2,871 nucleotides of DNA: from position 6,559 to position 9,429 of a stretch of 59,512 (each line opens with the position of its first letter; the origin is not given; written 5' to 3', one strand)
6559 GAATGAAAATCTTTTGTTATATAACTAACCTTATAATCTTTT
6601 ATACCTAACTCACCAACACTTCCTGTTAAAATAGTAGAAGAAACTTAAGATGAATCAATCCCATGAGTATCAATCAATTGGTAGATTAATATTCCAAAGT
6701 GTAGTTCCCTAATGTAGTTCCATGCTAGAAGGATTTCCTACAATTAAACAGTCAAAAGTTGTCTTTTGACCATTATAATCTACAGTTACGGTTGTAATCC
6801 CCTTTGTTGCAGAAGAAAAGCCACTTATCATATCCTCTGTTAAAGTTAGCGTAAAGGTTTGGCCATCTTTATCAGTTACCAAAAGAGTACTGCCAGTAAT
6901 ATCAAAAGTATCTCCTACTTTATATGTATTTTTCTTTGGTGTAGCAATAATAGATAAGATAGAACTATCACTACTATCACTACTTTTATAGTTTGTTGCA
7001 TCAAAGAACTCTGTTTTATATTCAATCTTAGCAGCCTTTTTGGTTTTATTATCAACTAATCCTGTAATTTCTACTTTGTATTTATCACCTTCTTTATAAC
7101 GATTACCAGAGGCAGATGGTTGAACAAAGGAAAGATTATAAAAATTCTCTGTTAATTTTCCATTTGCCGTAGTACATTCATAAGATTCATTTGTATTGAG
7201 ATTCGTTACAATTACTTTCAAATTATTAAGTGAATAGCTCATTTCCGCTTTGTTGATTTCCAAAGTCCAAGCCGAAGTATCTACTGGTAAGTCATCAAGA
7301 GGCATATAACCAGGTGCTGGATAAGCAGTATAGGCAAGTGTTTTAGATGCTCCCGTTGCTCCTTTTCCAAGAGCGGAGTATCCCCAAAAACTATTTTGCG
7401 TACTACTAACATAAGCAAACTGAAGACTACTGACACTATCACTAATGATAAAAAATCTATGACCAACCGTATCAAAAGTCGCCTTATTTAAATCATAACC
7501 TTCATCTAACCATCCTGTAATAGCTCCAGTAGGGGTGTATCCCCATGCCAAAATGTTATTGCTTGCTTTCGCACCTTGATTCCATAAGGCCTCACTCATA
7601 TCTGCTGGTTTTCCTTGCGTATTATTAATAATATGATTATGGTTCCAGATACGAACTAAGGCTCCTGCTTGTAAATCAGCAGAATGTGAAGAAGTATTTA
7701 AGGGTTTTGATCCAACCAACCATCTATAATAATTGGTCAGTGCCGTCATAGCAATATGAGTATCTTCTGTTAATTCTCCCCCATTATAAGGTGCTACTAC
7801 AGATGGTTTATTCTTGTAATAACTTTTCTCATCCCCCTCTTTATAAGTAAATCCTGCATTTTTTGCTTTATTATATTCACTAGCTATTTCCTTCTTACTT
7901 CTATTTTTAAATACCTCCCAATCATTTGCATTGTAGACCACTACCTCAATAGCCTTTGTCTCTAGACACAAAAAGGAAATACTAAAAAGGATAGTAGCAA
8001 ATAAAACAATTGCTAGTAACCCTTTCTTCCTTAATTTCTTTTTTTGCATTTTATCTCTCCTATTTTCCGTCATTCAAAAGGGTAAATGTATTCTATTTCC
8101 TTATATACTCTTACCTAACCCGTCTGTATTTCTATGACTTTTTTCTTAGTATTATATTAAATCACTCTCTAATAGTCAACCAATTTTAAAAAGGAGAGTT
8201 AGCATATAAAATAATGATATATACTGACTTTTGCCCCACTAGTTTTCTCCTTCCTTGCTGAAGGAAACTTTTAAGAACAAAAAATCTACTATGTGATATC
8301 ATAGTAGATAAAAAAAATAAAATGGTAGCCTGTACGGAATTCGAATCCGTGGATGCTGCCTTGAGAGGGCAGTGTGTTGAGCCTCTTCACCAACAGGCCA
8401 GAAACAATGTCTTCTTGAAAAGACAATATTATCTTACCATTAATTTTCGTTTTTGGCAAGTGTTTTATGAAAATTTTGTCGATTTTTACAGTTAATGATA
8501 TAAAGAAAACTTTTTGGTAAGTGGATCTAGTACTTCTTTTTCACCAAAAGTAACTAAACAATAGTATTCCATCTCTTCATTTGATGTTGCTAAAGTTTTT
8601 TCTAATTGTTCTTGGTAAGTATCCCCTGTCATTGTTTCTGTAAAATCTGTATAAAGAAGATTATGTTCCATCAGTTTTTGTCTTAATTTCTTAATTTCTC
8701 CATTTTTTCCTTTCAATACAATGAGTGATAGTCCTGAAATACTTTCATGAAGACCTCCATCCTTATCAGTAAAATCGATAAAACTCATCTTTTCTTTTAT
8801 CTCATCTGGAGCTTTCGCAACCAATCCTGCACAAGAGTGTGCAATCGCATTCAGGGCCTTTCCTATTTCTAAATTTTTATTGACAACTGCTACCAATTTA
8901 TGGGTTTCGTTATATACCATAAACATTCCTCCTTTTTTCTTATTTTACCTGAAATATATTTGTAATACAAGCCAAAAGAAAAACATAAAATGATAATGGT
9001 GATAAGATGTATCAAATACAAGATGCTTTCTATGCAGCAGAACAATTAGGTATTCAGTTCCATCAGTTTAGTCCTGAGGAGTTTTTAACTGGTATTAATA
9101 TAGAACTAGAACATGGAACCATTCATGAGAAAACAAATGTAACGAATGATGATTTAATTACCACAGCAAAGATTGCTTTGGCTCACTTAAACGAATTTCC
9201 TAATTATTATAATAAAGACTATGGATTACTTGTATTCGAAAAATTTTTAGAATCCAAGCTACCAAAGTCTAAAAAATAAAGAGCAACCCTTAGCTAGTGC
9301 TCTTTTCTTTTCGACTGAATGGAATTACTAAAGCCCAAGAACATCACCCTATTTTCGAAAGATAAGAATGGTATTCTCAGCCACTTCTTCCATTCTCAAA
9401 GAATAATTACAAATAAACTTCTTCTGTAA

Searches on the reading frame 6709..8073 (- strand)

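Call 63: search_protein_families(library=pfam, max_evalue=0.01, proteins=[window:6709-8073:-])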
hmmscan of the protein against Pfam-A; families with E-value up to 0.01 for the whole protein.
window:6709-8073:- (454 aa): 2 families
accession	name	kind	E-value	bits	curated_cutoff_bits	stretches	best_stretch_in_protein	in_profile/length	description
PF07523.18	Big_3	-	4.9e-11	43.2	21.2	1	378-441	2-65/68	Bacterial Ig-like domain (group 3)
PF00188.32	CAP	-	2.3e-05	25.7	21.1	1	112-229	3-110/117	Cysteine-rich secretory protein family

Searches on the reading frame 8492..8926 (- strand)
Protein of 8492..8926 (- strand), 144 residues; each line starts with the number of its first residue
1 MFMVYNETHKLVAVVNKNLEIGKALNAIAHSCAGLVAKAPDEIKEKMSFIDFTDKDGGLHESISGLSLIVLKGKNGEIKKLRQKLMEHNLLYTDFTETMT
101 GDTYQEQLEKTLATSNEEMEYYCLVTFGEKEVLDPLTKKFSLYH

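Call 63: search_protein_families(library=pfam, max_evalue=0.01, proteins=[window:8492-8926:-])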
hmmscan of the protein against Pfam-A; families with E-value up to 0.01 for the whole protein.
window:8492-8926:- (144 aa): 2 families
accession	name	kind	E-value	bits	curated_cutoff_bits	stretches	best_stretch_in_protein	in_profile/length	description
PF09391.15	DUF2000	-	4.5e-33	114.5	25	1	9-143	1-132/133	Protein of unknown function (DUF2000)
PF01981.21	PTH2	-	0.0052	17.4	23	0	10-143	2-115/115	Peptidyl-tRNA hydrolase PTH2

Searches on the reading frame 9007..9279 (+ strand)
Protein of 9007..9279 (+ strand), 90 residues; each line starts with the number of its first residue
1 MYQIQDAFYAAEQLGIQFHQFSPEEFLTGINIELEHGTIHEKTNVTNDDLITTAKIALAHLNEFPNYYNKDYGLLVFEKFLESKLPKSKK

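Call 63: search_protein_families(library=pfam, max_evalue=0.01, proteins=[window:9007-9279:+])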
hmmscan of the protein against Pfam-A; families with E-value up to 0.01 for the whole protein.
window:9007-9279:+ (90 aa): 1 family
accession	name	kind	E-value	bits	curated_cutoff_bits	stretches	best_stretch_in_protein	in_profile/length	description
PF18905.5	DUF5661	-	1e-14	55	27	1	11-70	5-58/65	Protein of unknown function (DUF5661)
